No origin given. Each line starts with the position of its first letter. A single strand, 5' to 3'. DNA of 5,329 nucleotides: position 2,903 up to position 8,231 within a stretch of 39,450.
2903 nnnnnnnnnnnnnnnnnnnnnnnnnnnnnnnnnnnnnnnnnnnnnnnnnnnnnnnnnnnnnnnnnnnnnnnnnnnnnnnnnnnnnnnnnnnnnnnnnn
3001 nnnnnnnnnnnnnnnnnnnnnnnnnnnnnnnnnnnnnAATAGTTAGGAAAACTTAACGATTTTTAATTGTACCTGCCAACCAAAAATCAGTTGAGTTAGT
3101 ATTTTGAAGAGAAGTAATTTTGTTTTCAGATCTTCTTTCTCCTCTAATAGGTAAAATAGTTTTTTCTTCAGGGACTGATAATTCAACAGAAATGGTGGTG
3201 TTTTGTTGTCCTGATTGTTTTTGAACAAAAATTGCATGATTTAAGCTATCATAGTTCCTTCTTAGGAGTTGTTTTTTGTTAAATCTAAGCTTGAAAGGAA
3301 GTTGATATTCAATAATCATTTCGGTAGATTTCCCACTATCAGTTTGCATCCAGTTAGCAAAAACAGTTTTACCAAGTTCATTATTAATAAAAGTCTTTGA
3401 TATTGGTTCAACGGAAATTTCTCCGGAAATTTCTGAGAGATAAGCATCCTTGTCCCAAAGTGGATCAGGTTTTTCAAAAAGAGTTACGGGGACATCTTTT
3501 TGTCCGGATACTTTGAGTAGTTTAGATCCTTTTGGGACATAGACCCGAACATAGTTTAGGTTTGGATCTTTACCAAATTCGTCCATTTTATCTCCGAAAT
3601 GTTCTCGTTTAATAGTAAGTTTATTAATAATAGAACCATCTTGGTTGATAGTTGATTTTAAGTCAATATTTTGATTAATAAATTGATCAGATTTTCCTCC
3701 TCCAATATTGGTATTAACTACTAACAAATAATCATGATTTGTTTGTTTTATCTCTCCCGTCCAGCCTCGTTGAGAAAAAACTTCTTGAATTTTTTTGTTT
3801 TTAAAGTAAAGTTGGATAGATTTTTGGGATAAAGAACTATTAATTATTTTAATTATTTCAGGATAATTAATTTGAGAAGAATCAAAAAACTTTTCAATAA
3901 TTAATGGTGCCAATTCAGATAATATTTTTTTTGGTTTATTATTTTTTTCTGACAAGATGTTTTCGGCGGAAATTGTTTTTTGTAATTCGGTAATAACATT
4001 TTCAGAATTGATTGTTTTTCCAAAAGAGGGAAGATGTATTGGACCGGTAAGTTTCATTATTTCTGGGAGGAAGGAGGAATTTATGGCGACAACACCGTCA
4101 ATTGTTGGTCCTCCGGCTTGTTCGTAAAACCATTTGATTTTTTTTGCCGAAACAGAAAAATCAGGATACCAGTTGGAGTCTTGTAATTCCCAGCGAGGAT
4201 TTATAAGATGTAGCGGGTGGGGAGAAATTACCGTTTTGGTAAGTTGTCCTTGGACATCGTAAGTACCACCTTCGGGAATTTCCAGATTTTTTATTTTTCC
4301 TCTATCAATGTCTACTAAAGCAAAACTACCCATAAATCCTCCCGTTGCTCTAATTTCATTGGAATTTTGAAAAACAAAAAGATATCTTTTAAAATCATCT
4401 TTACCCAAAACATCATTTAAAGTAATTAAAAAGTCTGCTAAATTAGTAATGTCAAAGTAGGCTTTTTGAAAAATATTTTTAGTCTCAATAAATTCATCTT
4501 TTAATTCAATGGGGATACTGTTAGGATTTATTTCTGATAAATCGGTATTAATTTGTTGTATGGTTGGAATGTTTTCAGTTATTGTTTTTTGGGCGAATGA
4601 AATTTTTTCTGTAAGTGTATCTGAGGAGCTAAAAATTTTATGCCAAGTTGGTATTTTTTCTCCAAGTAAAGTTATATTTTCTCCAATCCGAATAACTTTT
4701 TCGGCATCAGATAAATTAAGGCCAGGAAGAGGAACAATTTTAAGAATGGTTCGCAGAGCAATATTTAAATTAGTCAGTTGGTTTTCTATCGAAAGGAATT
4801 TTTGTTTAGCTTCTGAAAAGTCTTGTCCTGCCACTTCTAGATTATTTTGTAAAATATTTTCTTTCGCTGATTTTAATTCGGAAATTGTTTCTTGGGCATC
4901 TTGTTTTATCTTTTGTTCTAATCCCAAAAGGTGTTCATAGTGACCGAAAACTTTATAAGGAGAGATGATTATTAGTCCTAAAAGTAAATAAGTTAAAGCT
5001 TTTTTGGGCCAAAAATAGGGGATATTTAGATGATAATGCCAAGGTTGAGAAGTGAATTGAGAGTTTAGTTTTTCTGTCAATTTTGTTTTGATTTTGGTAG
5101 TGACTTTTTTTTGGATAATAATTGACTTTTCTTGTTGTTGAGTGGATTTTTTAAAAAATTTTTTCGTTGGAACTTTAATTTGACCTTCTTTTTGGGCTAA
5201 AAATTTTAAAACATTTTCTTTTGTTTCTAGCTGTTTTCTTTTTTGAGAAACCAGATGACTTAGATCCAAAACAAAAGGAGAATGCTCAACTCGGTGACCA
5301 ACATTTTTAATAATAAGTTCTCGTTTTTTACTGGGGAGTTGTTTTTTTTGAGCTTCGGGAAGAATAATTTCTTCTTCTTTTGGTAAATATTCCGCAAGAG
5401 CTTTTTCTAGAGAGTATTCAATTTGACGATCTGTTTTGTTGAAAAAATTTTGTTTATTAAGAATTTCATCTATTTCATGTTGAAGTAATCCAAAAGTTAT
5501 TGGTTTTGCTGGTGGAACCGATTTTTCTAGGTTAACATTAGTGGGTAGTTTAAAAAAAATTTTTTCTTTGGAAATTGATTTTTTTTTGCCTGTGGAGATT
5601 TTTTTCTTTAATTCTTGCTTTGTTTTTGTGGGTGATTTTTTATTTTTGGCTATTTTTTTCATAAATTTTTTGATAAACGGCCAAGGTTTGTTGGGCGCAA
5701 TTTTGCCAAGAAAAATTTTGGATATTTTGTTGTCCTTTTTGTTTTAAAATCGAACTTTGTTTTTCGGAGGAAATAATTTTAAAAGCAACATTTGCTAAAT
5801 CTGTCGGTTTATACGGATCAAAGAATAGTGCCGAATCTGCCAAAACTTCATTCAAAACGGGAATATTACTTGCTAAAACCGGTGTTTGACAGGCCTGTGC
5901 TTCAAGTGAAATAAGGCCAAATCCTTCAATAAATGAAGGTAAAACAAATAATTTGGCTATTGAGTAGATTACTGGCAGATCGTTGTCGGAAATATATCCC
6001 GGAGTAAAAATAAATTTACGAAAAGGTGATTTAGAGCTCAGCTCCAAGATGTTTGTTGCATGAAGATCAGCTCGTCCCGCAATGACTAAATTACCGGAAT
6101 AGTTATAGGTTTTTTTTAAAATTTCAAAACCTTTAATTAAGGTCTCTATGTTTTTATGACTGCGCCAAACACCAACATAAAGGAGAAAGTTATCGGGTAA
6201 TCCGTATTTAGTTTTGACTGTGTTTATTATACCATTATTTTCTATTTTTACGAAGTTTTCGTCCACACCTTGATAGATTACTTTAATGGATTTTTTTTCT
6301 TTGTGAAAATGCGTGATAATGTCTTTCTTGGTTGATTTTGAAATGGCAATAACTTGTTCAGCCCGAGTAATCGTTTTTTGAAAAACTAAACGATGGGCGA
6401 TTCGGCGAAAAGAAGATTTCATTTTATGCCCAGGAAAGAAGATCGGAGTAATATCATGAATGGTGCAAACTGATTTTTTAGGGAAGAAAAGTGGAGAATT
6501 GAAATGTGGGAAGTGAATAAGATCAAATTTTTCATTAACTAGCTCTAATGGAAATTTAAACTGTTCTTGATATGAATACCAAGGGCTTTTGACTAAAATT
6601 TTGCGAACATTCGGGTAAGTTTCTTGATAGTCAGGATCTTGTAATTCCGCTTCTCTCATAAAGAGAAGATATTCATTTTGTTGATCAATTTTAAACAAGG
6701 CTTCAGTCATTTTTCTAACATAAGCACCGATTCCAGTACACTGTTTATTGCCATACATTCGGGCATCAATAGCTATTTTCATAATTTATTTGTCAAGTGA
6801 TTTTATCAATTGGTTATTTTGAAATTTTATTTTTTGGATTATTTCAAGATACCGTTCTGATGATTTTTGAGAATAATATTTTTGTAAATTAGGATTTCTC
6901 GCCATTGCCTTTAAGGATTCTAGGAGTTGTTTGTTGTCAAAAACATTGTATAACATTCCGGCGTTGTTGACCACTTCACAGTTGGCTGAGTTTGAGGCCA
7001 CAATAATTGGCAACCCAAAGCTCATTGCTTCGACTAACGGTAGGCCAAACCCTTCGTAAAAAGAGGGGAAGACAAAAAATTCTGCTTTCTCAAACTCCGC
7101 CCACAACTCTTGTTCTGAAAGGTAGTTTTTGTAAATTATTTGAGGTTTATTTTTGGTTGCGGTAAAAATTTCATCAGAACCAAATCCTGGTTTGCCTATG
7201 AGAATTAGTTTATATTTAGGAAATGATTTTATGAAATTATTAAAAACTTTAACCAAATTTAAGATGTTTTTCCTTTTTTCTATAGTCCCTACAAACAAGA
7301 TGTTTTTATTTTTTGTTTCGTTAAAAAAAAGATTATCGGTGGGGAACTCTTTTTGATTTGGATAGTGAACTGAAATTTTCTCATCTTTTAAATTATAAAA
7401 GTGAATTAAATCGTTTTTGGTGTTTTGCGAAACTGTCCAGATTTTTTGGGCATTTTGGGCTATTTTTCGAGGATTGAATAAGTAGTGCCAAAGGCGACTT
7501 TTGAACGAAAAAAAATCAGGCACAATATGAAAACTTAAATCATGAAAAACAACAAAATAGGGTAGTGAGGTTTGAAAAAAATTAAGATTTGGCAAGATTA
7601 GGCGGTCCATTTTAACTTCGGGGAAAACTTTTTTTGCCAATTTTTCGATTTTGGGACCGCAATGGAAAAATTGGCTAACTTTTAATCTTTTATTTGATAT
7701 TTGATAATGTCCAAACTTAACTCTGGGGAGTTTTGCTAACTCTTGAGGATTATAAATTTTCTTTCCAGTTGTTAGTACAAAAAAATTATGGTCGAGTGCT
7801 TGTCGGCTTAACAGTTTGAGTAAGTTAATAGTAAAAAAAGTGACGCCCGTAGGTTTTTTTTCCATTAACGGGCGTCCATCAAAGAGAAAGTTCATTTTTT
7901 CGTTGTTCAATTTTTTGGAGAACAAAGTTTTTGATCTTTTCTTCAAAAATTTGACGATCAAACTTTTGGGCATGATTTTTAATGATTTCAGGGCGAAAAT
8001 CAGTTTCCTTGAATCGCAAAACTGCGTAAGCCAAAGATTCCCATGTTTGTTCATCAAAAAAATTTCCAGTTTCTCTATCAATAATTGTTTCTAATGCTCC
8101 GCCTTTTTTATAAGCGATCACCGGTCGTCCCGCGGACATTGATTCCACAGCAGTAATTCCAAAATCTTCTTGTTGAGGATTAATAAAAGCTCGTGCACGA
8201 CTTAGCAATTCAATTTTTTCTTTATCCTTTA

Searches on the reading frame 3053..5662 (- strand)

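Call 71: search_protein_families(library=pfam, proteins=[window:3053-5662:-], max_evalue=0.00001)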
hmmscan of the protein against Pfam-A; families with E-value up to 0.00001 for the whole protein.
window:3053-5662:- (869 aa): 1 family
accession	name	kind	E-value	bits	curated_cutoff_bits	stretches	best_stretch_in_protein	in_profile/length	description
PF13196.11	DUF4012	-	2e-27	96.9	28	1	425-563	4-142/144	Protein of unknown function (DUF4012)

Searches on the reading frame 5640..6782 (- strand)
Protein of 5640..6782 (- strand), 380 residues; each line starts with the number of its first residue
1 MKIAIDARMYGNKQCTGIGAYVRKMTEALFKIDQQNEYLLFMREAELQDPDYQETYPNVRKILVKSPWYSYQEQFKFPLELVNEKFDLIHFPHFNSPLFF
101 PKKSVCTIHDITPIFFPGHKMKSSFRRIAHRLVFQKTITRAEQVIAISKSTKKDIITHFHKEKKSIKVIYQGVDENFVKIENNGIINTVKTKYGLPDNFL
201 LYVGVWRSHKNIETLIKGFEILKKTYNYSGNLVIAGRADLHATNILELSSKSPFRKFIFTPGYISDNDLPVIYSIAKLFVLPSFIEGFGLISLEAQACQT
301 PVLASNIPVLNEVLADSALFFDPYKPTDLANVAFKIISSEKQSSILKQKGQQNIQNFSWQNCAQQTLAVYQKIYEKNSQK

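Call 46: search_protein_families(library=pfam, proteins=[window:5640-6782:-], max_evalue=0.00001)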
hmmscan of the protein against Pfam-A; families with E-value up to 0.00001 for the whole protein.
window:5640-6782:- (380 aa): 4 families
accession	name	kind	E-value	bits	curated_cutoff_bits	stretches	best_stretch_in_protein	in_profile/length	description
PF00534.26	Glycos_transf_1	-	4.8e-28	98.3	26.4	1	196-352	14-171/172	Glycosyl transferases group 1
PF13692.12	Glyco_trans_1_4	-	2.5e-18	67.1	27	1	200-336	4-139/142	Glycosyl transferases group 1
PF13439.12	Glyco_transf_4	-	1.6e-15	58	28.5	1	17-176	3-169/170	Glycosyltransferase Family 4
PF20706.3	GT4-conflict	-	1e-06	28.5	26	1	274-316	280-322/385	Family 4 Glycosyltransferase in conflict systems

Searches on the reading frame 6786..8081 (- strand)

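Call 46: search_protein_families(library=pfam, proteins=[window:6786-8081:-], max_evalue=0.00001)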
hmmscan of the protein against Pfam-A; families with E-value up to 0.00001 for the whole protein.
window:6786-8081:- (431 aa): 4 families
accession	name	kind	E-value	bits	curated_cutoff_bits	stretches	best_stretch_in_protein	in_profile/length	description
PF00534.26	Glycos_transf_1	-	1.7e-26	93.3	26.4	1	256-408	13-170/172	Glycosyl transferases group 1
PF13692.12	Glyco_trans_1_4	-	6.5e-20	72.3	27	1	259-394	2-140/142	Glycosyl transferases group 1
PF20706.3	GT4-conflict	-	7.3e-10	38.8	26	1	254-365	193-314/385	Family 4 Glycosyltransferase in conflict systems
PF13439.12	Glyco_transf_4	-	4.7e-06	27.2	28.5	0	79-240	3-163/170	Glycosyltransferase Family 4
